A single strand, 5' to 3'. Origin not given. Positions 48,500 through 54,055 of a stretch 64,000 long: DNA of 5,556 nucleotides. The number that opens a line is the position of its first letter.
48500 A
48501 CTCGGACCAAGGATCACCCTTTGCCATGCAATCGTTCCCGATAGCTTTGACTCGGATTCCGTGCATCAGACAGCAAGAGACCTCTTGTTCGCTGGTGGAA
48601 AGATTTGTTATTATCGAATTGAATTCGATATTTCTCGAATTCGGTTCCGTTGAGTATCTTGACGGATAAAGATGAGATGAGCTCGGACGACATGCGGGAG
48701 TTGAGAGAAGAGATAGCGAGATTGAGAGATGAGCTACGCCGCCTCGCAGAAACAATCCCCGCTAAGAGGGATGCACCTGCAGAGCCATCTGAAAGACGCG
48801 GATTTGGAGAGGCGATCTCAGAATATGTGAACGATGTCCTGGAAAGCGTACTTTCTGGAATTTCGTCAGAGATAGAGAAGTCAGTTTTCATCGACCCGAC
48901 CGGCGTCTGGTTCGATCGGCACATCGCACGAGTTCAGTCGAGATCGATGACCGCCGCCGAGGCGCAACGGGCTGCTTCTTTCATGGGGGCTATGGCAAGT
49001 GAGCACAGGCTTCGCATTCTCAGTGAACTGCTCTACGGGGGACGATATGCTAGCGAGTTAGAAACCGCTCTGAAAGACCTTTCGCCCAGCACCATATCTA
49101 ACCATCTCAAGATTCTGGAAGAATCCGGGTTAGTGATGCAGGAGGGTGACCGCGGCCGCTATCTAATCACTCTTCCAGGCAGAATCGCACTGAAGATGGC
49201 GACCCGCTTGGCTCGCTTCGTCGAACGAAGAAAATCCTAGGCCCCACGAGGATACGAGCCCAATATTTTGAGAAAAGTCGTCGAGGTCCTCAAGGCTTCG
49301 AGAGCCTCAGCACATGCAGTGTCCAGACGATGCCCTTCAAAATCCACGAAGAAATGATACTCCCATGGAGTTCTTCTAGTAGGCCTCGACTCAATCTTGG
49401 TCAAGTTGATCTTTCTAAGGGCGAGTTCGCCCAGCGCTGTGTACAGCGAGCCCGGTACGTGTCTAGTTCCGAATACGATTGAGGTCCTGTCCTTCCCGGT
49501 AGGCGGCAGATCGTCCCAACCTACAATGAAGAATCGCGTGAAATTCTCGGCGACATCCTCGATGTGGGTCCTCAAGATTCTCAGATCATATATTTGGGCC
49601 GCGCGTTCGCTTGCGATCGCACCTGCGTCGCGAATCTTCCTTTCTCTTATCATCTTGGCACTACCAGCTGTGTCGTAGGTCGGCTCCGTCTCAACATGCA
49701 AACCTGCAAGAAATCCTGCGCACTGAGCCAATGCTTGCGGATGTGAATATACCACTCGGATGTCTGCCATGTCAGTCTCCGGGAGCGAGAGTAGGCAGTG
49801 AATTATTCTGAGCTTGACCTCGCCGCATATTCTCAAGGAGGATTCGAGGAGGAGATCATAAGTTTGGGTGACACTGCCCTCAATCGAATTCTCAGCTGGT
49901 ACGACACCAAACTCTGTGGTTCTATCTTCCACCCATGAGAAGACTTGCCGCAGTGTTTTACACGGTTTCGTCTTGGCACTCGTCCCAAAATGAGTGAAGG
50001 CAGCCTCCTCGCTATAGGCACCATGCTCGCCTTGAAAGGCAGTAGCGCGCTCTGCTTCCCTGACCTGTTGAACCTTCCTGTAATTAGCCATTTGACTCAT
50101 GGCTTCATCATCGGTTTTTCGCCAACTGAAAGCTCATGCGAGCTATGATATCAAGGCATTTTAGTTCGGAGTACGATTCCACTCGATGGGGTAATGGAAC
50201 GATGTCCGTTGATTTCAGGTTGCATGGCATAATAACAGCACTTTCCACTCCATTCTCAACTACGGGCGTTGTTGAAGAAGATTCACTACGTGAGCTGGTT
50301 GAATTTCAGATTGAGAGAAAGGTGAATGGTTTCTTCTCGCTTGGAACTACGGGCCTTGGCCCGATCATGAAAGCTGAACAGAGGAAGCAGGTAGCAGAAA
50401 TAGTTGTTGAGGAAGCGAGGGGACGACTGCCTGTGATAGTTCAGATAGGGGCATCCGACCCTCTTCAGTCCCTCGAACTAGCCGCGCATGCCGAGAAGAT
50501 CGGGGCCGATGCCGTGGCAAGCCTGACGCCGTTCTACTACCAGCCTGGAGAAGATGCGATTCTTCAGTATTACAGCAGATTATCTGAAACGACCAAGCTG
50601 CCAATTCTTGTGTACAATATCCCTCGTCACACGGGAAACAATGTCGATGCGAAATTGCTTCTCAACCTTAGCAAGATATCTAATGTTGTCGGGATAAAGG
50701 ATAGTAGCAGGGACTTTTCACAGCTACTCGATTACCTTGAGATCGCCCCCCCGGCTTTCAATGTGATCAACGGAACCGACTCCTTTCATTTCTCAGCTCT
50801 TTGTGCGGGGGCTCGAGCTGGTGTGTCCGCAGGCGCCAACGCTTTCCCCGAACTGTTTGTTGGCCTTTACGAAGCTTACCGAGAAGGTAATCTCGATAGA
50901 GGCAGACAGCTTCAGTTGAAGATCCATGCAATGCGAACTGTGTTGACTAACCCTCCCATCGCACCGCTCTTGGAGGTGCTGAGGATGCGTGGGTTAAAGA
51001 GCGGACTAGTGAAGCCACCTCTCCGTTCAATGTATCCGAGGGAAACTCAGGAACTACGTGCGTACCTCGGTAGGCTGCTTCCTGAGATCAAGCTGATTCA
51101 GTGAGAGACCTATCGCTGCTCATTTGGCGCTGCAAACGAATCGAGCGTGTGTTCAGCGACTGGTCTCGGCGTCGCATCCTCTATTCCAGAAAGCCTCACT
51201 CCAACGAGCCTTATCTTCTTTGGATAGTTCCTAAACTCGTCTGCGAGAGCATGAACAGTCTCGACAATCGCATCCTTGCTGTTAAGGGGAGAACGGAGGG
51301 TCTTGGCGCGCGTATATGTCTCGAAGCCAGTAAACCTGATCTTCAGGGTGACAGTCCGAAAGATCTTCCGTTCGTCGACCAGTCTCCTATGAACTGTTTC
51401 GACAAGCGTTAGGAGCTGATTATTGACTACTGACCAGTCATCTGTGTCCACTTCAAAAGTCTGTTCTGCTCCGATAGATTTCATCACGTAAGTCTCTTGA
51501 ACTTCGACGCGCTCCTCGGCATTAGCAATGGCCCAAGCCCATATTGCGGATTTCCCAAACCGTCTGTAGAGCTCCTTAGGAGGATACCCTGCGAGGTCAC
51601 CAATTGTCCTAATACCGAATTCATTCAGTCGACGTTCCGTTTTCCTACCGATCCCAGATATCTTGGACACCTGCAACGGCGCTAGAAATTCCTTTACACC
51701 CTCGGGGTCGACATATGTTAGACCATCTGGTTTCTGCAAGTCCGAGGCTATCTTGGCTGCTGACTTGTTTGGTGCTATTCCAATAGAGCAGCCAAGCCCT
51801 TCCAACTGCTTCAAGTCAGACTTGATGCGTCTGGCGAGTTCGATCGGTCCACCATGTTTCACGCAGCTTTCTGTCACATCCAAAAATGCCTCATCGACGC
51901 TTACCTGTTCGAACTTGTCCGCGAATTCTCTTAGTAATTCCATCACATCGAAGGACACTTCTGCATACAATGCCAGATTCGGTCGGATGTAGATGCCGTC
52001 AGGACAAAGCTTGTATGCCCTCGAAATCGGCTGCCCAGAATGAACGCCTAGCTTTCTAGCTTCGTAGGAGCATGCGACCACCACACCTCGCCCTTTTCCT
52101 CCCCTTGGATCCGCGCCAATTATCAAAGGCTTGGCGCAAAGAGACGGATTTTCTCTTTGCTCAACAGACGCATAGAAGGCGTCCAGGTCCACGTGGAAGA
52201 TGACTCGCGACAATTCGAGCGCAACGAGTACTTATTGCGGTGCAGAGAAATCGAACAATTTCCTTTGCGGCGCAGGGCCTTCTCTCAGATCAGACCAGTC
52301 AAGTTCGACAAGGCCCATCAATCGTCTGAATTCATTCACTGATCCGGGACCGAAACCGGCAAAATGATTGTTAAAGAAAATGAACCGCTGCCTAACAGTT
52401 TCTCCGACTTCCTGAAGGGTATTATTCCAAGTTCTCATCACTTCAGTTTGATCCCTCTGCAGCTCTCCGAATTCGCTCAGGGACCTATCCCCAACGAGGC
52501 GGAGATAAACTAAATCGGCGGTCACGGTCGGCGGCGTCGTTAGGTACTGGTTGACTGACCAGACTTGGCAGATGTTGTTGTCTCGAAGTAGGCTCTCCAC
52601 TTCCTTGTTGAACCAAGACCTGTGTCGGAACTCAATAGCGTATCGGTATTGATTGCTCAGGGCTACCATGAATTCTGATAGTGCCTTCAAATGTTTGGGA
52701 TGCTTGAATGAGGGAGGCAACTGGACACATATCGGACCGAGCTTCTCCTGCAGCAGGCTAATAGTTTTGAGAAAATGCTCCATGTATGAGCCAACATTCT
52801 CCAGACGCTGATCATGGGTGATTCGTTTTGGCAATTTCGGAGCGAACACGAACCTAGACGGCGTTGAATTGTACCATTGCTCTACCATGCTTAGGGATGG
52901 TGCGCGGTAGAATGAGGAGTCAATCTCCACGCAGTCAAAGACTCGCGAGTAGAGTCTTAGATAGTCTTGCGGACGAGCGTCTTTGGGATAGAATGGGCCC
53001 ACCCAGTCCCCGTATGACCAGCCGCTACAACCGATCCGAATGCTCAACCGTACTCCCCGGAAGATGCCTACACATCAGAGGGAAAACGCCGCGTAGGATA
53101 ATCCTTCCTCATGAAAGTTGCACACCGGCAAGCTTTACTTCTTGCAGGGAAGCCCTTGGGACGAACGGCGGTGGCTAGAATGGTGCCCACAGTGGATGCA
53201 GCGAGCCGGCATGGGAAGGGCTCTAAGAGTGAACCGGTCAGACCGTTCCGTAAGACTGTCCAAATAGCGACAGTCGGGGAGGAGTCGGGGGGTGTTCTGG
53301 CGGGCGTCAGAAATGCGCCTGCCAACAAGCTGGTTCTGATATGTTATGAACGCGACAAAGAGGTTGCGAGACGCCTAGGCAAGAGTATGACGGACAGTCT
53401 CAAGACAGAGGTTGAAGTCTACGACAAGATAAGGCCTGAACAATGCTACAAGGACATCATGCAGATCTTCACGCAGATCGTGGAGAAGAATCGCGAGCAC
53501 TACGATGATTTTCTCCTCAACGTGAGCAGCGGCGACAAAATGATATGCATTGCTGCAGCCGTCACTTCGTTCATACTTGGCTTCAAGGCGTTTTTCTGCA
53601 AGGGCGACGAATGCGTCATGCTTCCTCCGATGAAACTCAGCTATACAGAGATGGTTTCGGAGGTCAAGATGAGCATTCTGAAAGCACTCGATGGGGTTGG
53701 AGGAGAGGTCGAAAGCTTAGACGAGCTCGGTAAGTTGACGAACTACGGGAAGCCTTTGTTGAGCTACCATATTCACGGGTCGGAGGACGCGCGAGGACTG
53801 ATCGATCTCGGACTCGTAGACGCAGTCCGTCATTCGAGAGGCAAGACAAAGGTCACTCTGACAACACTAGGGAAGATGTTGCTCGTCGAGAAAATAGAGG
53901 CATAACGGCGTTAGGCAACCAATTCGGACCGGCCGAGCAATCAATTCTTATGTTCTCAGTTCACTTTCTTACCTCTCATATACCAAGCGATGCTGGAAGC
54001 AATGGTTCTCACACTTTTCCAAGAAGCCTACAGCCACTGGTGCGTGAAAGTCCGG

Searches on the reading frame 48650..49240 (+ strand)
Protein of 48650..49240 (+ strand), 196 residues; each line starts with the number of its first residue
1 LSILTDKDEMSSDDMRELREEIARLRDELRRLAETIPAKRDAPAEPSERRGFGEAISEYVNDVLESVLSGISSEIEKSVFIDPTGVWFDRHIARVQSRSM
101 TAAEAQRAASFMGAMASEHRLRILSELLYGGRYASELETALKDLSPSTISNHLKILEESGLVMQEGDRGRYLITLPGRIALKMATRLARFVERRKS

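Call 64: search_protein_families(library=pfam, proteins=[window:48650-49240:+], max_evalue=0.01)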
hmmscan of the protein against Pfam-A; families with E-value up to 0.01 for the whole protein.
window:48650-49240:+ (196 aa): 6 families
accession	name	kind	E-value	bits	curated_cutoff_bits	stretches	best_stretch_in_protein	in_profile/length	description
PF12840.13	HTH_20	-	1.5e-11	44.5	27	1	115-164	1-50/51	Helix-turn-helix domain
PF01022.26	HTH_5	-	3.3e-10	40.1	22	1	118-162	2-45/47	Bacterial regulatory protein, arsR family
PF25213.1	HVO_A0261_N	-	2.7e-07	30.8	35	1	115-194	8-84/86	HVO_A0261 N-terminal domain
PF01638.23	HxlR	-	0.0018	18.5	20.8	1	120-165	7-52/91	HxlR-like helix-turn-helix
PF13412.12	HTH_24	-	0.0028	17.6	21.9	0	144-162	29-47/48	Winged helix-turn-helix DNA-binding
PF08461.16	HTH_12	-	0.0093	16.3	21.4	0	132-172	18-58/66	Ribonuclease R winged-helix domain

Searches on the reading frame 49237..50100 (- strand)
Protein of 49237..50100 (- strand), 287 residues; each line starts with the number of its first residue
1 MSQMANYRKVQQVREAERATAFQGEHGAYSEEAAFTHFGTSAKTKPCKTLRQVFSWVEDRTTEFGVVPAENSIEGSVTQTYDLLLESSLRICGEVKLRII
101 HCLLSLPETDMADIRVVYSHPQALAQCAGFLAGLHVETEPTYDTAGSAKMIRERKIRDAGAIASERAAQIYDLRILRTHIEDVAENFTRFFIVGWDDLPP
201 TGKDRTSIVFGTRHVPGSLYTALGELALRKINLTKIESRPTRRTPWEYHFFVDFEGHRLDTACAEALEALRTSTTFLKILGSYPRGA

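Call 83: search_protein_families(library=pfam, proteins=[window:49237-50100:-], max_evalue=0.001)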
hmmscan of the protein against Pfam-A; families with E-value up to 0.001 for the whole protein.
window:49237-50100:- (287 aa): 2 families
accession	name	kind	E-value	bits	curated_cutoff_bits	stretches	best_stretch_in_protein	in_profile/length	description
PF00800.23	PDT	-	6.4e-64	215.5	25.2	1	21-194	2-177/181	Prephenate dehydratase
PF01842.31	ACT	-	7.6e-08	32.4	27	1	207-271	2-65/66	ACT domain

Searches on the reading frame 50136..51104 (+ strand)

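Call 83: search_protein_families(library=pfam, proteins=[window:50136-51104:+], max_evalue=0.001)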
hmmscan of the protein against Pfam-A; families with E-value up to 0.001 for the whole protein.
window:50136-51104:+ (322 aa): 1 family
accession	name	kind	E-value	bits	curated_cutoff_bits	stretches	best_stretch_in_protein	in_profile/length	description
PF00701.28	DHDPS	-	1.3e-64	218.2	22.1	1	29-311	2-286/289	Dihydrodipicolinate synthetase family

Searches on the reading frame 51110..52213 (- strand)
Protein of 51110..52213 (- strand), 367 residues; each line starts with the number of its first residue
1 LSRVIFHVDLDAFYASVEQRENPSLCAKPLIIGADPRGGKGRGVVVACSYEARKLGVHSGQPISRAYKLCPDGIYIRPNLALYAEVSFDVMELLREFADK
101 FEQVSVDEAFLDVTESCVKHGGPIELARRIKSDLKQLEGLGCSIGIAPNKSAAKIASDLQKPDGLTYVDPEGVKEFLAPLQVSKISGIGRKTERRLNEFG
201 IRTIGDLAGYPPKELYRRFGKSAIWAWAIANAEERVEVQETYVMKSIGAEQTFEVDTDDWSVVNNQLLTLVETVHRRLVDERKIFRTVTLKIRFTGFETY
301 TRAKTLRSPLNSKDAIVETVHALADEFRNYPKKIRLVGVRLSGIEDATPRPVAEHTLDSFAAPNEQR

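Call 83: search_protein_families(library=pfam, proteins=[window:51110-52213:-], max_evalue=0.001)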
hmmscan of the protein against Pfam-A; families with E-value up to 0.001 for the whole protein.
window:51110-52213:- (367 aa): 5 families
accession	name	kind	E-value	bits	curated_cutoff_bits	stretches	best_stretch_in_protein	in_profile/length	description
PF00817.25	IMS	-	1.1e-48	165.4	23.2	1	8-158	1-148/148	impB/mucB/samB family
PF11799.13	IMS_C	-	6.6e-25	88.1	20.7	1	245-349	2-104/109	impB/mucB/samB family C-terminal domain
PF11798.14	IMS_HHH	-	3.8e-08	33.5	24.4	1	170-201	1-32/32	IMS family HHH motif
PF21999.2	IMS_HHH_1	-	2.2e-05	25.3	27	1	187-221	5-39/53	DNA polymerase-iota, thumb domain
PF14520.12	HHH_5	-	8.3e-05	23.4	27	1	182-217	4-39/57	Helix-hairpin-helix domain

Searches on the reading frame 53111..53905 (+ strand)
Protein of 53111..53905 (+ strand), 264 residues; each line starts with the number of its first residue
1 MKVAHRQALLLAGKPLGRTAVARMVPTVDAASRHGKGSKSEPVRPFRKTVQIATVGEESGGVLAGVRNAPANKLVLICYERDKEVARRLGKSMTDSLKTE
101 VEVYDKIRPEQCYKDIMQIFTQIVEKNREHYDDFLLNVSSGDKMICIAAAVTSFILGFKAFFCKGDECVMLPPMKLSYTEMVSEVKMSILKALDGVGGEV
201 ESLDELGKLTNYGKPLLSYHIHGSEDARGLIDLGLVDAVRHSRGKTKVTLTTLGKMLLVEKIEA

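Call 83: search_protein_families(library=pfam, proteins=[window:53111-53905:+], max_evalue=0.001)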
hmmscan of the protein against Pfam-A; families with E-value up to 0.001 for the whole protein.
window:53111-53905:+ (264 aa): 1 family
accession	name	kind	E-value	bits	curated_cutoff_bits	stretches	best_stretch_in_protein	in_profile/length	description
PF19810.5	HFX_2341_N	-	7.5e-09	36.5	30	1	50-154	2-106/120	HFX_2341-like, N-terminal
